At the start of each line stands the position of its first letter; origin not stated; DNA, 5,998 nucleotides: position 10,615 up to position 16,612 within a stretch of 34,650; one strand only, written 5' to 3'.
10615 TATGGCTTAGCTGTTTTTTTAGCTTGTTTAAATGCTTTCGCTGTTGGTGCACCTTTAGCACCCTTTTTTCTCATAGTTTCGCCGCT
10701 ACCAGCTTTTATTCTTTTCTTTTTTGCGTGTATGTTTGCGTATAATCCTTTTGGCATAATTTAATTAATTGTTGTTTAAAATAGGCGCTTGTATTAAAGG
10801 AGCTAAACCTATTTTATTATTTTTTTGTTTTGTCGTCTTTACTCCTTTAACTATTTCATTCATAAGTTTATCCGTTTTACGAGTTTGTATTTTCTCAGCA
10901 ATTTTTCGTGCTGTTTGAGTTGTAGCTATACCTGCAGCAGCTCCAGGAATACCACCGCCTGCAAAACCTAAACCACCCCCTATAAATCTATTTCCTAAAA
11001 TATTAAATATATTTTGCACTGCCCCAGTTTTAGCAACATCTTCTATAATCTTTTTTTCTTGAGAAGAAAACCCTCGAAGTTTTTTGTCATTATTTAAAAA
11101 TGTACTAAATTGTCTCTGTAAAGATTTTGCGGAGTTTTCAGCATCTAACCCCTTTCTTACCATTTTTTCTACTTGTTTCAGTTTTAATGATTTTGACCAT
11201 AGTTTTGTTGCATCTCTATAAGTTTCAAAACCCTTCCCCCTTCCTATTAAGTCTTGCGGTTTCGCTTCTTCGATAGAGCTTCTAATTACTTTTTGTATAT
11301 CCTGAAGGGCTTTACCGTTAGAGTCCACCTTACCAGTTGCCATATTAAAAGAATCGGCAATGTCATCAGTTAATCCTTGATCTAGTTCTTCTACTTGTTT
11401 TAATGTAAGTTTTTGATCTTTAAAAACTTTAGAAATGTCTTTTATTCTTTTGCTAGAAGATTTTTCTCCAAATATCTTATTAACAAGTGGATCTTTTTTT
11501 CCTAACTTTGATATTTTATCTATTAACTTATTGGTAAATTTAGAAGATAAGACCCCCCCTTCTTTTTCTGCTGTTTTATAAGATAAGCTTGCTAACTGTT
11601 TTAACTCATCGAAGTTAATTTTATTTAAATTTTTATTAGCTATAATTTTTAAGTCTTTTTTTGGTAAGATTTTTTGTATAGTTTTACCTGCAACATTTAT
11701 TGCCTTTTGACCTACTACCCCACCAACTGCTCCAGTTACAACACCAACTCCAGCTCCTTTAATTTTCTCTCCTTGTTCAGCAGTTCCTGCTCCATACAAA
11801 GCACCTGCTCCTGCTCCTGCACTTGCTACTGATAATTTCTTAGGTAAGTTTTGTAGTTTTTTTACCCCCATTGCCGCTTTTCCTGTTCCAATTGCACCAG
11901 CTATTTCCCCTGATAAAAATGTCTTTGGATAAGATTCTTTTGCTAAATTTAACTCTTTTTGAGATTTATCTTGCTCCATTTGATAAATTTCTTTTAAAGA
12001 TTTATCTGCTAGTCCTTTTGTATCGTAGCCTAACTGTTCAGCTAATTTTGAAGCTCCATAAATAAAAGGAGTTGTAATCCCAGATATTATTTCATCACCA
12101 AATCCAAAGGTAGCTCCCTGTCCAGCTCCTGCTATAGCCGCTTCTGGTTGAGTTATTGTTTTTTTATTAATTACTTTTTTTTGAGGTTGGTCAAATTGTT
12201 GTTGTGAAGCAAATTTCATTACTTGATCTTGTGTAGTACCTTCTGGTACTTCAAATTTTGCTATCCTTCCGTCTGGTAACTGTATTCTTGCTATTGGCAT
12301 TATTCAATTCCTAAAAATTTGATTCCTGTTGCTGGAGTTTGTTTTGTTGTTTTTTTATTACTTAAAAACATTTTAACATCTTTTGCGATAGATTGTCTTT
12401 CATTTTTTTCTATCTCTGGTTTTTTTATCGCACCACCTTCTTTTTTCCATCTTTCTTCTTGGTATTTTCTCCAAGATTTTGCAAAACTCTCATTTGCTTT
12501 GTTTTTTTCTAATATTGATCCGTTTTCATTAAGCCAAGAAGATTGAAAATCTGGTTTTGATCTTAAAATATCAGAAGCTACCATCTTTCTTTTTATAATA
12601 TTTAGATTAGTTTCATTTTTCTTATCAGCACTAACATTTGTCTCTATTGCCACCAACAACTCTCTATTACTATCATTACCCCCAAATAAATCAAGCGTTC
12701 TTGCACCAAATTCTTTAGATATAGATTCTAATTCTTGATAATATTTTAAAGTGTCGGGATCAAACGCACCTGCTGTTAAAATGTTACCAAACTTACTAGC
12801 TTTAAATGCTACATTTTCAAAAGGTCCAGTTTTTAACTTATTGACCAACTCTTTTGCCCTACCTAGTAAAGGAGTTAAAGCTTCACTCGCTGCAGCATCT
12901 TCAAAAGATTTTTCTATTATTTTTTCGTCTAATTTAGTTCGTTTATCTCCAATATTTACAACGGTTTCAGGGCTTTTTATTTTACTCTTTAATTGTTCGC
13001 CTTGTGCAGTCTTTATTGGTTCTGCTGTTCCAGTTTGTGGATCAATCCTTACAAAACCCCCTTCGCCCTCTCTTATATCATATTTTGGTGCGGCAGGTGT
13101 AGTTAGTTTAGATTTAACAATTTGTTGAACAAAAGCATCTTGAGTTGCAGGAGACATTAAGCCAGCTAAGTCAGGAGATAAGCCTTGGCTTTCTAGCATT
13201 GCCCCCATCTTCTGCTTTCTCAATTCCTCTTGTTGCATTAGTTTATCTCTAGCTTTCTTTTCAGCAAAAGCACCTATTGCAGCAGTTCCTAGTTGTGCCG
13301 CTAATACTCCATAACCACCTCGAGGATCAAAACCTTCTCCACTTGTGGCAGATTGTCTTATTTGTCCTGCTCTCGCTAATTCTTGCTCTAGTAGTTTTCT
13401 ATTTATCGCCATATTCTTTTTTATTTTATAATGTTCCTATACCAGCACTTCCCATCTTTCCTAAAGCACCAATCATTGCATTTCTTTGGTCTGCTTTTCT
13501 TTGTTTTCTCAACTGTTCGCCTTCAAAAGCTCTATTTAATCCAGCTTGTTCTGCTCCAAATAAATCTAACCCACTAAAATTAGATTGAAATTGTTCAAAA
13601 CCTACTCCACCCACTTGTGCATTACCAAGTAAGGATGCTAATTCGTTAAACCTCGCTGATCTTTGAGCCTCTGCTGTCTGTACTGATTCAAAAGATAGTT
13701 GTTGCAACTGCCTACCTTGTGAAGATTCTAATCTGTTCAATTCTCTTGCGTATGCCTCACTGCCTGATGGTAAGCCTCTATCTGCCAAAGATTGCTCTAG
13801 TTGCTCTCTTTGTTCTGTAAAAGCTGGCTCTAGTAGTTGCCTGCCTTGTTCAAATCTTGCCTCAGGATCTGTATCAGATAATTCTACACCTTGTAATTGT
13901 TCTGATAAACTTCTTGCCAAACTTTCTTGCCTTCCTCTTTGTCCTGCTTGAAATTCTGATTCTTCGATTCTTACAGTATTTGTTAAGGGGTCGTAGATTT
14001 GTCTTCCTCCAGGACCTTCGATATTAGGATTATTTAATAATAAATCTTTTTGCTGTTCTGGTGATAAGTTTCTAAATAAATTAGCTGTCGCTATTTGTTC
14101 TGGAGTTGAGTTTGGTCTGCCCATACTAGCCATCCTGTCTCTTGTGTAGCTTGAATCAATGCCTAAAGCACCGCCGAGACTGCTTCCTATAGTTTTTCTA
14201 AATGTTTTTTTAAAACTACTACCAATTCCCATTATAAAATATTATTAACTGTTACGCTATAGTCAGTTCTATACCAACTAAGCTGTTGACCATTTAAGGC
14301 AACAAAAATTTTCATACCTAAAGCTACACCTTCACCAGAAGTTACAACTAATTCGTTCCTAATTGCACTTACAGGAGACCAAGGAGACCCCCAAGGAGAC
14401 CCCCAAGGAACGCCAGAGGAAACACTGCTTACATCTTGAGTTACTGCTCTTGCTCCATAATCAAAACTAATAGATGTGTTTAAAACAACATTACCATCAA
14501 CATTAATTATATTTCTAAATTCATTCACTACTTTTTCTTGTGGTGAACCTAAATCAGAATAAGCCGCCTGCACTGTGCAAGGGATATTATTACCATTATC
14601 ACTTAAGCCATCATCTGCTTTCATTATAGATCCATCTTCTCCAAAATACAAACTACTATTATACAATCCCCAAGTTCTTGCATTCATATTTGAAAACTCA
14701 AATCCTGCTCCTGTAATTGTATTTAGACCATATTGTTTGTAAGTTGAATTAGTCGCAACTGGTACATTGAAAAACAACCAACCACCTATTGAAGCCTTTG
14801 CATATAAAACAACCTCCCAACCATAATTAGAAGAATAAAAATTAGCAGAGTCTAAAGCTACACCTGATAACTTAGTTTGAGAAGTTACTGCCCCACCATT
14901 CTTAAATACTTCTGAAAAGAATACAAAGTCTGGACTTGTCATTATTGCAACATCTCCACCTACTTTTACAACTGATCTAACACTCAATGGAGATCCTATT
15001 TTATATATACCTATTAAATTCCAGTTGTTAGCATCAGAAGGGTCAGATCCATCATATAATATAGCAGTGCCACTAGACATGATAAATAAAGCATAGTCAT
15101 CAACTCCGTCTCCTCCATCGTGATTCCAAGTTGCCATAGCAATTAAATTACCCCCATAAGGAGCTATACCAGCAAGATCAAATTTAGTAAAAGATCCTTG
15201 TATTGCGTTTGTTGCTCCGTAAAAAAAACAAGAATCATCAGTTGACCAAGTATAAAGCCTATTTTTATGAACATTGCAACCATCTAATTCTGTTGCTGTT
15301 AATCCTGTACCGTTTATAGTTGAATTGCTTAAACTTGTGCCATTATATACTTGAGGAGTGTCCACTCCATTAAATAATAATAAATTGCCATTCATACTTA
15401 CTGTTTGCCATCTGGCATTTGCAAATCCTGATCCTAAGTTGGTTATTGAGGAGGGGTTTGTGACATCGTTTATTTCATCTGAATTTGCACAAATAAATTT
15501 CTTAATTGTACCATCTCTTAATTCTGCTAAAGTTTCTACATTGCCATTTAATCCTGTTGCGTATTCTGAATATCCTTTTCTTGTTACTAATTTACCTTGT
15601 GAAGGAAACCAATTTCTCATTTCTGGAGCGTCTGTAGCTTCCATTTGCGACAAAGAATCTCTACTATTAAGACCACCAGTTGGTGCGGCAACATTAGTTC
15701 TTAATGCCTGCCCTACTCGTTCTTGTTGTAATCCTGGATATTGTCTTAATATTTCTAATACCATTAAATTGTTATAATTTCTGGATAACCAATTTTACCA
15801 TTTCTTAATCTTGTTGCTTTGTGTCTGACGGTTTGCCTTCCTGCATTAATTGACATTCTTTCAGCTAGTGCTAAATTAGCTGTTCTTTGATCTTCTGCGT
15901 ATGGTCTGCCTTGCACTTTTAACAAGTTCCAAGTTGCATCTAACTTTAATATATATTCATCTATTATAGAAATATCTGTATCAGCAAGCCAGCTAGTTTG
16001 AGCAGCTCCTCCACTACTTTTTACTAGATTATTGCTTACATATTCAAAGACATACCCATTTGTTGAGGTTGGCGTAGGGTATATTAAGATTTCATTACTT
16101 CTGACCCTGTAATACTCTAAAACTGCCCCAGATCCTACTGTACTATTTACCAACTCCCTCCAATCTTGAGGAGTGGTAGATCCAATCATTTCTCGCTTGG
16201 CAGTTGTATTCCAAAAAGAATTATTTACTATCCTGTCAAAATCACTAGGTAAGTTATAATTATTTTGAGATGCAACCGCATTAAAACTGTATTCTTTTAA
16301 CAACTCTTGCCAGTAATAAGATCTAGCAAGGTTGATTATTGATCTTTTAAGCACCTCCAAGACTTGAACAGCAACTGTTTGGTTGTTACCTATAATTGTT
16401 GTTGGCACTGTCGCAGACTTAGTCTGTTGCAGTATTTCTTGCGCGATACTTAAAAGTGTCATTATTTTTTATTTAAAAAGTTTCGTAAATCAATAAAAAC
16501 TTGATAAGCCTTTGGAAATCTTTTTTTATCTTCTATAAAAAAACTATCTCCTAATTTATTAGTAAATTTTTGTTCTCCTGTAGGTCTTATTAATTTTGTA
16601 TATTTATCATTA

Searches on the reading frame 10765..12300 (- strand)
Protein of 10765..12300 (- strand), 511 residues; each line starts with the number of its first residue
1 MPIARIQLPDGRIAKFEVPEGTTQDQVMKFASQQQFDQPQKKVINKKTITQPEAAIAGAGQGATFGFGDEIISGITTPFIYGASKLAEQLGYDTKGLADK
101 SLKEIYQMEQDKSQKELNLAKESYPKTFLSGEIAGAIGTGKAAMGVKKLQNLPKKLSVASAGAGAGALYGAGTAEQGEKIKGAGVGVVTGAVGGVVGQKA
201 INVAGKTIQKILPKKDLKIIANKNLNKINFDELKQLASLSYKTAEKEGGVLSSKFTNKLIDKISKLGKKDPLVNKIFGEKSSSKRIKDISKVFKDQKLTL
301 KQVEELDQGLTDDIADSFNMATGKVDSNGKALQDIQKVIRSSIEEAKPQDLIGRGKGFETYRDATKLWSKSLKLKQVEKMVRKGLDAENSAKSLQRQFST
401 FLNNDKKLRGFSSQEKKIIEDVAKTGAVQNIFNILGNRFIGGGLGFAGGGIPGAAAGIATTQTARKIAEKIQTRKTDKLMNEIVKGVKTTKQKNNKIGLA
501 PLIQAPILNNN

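Call 12: search_protein_families(library=phrogs, proteins=[window:10765-12300:-], max_evalue=0.001)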
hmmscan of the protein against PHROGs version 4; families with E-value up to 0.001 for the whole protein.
window:10765-12300:- (511 aa): 1 family
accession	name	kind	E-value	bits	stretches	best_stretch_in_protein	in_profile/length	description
phrog_5880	-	unknown function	6e-15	55.9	1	31-209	30-205/661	-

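Call 69: search_protein_families(library=pfam, proteins=[window:10765-12300:-], max_evalue=0.01)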
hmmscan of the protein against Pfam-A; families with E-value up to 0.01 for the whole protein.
window:10765-12300:- (511 aa): 0 families

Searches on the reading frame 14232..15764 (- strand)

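Call 12: search_protein_families(library=phrogs, proteins=[window:14232-15764:-], max_evalue=0.001)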
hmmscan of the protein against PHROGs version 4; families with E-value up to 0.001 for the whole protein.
window:14232-15764:- (510 aa): 2 families
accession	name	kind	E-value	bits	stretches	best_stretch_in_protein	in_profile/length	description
phrog_5107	-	lysis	1.9e-69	235.5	1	25-488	9-512/533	amidase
phrog_3287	-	head and packaging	4.5e-08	33.4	1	30-164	12-146/524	virion structural protein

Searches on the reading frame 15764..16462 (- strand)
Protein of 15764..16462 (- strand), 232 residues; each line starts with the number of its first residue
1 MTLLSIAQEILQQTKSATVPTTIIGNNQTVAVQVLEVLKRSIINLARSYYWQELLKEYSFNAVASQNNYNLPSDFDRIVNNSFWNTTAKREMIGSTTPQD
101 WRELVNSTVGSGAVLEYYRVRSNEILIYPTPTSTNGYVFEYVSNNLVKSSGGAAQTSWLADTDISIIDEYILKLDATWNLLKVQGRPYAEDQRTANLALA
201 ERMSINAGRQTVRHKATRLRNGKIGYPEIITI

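Call 69: search_protein_families(library=pfam, proteins=[window:15764-16462:-], max_evalue=0.01)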
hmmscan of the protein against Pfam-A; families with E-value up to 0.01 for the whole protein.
window:15764-16462:- (232 aa): 1 family
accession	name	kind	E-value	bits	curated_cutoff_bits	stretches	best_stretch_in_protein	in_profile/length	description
PF24175.2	SU10_adaptor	-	3.1e-10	41.2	27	1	1-193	1-163/194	SU10 adaptor protein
